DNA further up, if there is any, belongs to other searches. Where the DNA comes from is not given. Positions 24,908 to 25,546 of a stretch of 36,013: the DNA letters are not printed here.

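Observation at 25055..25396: Phage-encoded 'headless' trimeric-autotransporter-like outer-membrane protein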

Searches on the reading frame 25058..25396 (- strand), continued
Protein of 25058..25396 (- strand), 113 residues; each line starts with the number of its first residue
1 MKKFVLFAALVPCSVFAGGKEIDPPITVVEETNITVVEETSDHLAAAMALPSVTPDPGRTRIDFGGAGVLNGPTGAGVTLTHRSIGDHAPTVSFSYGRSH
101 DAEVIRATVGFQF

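Call 99: fold_search(model_id=the predicted structure, library=viral)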
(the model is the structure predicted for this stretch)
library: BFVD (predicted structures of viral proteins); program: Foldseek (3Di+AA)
matches with E <= 10: 642; with E <= 0.001: 2
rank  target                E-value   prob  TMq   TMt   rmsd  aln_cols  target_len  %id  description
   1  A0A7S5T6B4            1.2e-04  1.00  0.50  0.24   4.1        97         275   16  (no name in the UniProt tables at hand)
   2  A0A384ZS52            1.6e-04  1.00  0.45  0.50   4.2        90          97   14  Trimeric autotransporter adhesin YadA-like C-terminal membrane anchor domain-containing protein [Vibrio phage YC]
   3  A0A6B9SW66            3.5e-02  0.89  0.33  0.32  10.5        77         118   12  (no name in the UniProt tables at hand)
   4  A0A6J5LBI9            3.9e-02  0.41  0.24  0.24  10.8        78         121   12  Uncharacterized protein [uncultured Caudovirales phage]
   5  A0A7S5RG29            5.3e-02  0.80  0.33  0.27   9.2        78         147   13  (no name in the UniProt tables at hand)
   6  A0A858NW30            5.7e-02  0.18  0.23  0.17  20.8       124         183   14  (no name in the UniProt tables at hand)
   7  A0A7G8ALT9            6.4e-02  0.44  0.26  0.11  15.4       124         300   15  (no name in the UniProt tables at hand)
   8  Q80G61                6.4e-02  0.30  0.25  0.16  18.4       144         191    9  ORF3 [Orf virus strain D1701]
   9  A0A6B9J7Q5            1.2e-01  0.47  0.31  0.10  15.2       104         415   12  Uncharacterized protein [Vibrio phage vB_VchM_Kuja]
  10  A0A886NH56            1.2e-01  0.30  0.22  0.10  11.6        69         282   13  (no name in the UniProt tables at hand)
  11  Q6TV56                1.5e-01  0.28  0.25  0.19  16.4       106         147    8  Uncharacterized protein [Bovine papular stomatitis virus]
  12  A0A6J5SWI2            1.6e-01  0.54  0.32  0.30  10.4       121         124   13  Uncharacterized protein [uncultured Caudovirales phage]
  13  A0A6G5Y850            1.8e-01  0.99  0.40  0.06   3.2        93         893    9  (no name in the UniProt tables at hand)
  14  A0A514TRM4            1.8e-01  0.21  0.24  0.20  12.0       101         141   11  (no name in the UniProt tables at hand)
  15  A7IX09                2.0e-01  0.18  0.24  0.21  15.0       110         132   10  Uncharacterized protein b484L [Paramecium bursaria Chlorella virus NY2A]
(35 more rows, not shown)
